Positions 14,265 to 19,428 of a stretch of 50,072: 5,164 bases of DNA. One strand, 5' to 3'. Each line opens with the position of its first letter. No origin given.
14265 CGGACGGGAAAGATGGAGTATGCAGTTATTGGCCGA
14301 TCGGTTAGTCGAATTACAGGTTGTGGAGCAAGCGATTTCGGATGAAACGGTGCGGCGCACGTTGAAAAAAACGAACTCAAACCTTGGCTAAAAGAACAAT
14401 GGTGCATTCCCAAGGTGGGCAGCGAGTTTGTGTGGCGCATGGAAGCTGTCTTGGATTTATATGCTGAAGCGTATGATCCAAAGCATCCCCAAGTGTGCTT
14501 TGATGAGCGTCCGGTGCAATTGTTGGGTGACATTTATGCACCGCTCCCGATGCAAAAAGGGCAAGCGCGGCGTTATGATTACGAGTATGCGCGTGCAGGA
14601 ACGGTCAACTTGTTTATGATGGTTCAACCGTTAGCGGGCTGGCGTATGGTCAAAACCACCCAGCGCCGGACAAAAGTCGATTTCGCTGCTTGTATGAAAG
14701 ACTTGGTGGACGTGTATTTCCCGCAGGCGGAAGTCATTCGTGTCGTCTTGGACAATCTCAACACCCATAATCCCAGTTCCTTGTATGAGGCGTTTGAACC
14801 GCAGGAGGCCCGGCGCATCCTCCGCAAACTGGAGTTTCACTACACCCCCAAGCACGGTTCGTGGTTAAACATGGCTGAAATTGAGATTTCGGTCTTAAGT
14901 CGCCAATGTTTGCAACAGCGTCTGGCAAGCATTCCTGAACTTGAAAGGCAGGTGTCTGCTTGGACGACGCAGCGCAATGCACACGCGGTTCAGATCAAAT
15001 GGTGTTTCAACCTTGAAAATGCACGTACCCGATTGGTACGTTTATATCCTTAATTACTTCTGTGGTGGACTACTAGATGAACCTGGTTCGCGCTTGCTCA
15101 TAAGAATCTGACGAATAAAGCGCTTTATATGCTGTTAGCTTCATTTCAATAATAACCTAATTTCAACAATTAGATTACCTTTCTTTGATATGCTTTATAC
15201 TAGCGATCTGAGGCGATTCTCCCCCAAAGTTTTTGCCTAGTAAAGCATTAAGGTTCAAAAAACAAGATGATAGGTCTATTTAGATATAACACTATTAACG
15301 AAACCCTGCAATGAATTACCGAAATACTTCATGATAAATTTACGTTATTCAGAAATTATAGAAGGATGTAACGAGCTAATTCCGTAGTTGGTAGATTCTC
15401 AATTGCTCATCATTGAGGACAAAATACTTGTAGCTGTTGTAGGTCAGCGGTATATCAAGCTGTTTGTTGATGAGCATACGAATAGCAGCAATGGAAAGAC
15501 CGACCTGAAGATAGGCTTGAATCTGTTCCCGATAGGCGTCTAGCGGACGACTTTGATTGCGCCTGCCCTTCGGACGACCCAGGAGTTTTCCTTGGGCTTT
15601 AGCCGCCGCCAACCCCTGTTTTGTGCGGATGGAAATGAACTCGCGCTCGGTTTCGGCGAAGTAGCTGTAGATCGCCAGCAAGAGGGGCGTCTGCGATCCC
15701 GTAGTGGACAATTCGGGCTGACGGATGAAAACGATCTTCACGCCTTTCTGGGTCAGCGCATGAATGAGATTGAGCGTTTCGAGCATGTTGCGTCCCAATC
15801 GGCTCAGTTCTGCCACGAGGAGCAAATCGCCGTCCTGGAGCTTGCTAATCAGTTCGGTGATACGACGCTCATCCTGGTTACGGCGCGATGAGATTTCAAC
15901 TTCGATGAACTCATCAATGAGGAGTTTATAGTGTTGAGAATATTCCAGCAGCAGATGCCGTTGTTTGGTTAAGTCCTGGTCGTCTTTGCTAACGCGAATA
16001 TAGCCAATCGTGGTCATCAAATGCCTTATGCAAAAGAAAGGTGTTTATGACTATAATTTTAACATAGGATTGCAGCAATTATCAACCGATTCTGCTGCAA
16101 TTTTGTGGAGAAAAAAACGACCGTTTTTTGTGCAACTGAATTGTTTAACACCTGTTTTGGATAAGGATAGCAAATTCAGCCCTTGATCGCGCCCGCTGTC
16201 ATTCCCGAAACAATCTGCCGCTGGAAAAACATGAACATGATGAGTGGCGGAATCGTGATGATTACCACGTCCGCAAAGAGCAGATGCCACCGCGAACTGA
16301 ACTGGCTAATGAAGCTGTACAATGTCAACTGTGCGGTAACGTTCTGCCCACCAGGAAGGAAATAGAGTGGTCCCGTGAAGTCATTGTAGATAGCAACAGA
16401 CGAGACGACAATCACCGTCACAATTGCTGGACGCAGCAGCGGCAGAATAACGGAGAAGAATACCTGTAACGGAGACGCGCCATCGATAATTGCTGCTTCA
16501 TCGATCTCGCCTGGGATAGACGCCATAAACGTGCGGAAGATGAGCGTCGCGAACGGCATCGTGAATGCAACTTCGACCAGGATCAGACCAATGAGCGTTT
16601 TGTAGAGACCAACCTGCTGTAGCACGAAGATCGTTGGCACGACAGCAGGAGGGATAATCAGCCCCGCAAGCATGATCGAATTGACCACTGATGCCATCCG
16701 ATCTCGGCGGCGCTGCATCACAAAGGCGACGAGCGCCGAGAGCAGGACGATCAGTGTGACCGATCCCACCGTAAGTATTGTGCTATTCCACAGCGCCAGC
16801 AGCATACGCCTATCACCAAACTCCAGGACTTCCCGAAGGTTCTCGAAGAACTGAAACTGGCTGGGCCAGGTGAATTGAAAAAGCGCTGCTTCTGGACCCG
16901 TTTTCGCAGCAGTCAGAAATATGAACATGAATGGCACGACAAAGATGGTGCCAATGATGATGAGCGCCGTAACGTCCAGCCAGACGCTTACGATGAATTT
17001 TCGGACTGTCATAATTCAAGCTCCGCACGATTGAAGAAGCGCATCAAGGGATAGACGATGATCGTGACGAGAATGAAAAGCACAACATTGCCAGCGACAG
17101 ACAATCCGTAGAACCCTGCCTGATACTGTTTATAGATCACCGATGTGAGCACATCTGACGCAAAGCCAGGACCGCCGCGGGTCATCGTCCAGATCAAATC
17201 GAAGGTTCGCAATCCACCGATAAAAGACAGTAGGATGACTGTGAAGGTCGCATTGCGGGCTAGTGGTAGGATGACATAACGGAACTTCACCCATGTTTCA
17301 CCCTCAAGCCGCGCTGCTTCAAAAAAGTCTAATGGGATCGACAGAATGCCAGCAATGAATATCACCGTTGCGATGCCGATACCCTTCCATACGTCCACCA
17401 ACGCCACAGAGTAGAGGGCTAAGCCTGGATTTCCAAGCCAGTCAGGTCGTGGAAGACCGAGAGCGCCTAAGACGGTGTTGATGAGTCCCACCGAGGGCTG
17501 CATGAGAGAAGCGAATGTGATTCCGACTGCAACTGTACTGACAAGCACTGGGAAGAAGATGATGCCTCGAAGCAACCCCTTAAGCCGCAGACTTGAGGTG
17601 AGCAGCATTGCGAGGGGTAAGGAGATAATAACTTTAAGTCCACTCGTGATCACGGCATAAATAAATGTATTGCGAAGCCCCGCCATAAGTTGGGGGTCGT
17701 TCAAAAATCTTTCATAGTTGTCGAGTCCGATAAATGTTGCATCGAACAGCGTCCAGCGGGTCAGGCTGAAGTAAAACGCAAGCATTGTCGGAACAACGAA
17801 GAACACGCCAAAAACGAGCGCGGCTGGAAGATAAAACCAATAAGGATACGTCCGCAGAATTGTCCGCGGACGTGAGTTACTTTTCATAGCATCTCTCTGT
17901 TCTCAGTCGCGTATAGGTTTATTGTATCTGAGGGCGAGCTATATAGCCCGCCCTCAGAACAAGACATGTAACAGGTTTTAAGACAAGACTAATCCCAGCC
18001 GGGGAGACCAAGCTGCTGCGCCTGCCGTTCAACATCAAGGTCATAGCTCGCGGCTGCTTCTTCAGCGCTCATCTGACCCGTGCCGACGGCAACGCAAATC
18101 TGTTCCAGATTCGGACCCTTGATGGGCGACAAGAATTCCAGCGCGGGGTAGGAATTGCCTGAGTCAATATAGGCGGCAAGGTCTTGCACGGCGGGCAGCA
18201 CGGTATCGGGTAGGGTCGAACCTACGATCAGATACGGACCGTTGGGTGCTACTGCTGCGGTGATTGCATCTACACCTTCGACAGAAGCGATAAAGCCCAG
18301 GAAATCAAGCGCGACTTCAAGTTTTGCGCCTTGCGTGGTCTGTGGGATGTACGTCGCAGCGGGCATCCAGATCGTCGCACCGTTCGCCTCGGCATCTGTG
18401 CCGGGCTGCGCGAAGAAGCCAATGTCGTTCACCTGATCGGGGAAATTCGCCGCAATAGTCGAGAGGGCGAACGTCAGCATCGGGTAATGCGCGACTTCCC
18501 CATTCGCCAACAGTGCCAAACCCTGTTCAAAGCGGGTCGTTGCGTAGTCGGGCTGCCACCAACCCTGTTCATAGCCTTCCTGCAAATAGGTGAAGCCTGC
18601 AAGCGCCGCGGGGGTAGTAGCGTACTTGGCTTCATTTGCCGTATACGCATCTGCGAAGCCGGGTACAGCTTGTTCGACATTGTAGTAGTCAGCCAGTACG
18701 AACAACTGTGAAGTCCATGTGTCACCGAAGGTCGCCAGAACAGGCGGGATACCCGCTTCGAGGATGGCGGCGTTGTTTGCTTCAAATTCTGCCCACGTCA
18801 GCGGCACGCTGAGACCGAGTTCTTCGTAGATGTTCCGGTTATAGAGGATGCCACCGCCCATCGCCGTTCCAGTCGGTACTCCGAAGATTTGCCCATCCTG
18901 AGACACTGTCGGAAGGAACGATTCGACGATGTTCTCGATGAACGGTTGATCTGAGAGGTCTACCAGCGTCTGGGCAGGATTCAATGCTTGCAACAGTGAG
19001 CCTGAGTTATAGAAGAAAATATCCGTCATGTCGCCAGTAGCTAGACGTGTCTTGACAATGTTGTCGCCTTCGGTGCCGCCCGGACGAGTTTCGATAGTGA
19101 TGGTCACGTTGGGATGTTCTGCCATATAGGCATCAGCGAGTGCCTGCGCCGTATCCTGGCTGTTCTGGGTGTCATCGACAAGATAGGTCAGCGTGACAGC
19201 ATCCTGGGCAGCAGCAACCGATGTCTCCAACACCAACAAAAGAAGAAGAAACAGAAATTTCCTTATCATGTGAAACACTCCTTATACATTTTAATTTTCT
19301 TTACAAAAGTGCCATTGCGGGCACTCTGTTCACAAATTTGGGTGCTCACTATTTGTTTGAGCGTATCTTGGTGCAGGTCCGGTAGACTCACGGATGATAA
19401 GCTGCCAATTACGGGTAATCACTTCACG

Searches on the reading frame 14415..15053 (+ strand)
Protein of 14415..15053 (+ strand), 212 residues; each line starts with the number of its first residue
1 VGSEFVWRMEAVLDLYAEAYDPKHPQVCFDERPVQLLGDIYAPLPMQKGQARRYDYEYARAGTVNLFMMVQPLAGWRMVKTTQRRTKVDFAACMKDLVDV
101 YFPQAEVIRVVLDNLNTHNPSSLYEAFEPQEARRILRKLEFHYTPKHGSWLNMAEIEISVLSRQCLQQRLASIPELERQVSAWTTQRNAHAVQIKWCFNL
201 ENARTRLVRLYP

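Call 32: search_protein_families(library=pfam, proteins=[window:14415-15053:+], max_evalue=0.001)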
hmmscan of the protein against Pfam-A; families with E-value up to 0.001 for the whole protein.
window:14415-15053:+ (212 aa): 1 family
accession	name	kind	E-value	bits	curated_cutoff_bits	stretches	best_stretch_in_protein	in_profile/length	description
PF13358.12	DDE_3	-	1.8e-28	99.6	28.6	1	27-176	3-145/146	DDE superfamily endonuclease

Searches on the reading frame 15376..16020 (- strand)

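Call 32: search_protein_families(library=pfam, proteins=[window:15376-16020:-], max_evalue=0.001)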
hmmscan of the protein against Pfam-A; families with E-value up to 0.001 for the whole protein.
window:15376-16020:- (214 aa): 1 family
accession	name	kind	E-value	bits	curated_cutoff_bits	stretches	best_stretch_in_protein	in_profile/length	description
PF00239.26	Resolvase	-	1.2e-33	116.7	23.3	1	5-145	2-144/145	Resolvase, N terminal domain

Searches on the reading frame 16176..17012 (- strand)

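Call 32: search_protein_families(library=pfam, proteins=[window:16176-17012:-], max_evalue=0.001)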
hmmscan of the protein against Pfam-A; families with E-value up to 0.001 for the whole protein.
window:16176-17012:- (278 aa): 1 family
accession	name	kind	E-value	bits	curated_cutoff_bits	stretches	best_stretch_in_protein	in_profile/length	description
PF00528.27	BPD_transp_1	-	4.1e-15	56.4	26.4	1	89-271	2-182/184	Binding-protein-dependent transport system inner membrane component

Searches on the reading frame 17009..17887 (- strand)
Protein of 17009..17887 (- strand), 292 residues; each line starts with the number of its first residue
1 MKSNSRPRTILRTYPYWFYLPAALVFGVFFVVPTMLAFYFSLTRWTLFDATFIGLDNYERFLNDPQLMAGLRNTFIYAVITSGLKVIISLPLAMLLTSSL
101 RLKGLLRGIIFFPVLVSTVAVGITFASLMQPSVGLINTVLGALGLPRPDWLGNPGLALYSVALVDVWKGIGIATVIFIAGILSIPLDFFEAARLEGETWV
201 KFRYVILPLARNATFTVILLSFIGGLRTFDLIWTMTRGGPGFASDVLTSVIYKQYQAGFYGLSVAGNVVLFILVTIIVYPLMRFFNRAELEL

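Call 32: search_protein_families(library=pfam, proteins=[window:17009-17887:-], max_evalue=0.001)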
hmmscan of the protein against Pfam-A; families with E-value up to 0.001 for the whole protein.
window:17009-17887:- (292 aa): 1 family
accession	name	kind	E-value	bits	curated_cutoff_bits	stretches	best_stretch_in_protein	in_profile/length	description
PF00528.27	BPD_transp_1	-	2.1e-12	47.6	26.4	1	90-287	2-180/184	Binding-protein-dependent transport system inner membrane component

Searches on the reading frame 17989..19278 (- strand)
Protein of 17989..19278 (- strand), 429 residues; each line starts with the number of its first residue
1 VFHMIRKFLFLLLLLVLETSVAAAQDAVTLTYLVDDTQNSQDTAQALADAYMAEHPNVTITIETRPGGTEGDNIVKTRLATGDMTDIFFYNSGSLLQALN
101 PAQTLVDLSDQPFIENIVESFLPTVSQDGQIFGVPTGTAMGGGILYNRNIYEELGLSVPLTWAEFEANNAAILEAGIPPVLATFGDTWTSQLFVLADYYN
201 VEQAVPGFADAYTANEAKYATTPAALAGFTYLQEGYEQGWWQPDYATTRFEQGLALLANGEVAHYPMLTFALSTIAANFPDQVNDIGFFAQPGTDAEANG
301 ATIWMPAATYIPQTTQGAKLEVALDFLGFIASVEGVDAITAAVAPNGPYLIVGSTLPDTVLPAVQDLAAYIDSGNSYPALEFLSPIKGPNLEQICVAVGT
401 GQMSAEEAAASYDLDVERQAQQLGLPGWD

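Call 32: search_protein_families(library=pfam, proteins=[window:17989-19278:-], max_evalue=0.001)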
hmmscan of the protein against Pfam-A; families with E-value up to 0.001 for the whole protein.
window:17989-19278:- (429 aa): 1 family
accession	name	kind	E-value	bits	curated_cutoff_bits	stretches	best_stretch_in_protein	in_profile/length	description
PF01547.30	SBP_bac_1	-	1.1e-23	85.2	26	1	39-335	3-305/307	Bacterial extracellular solute-binding protein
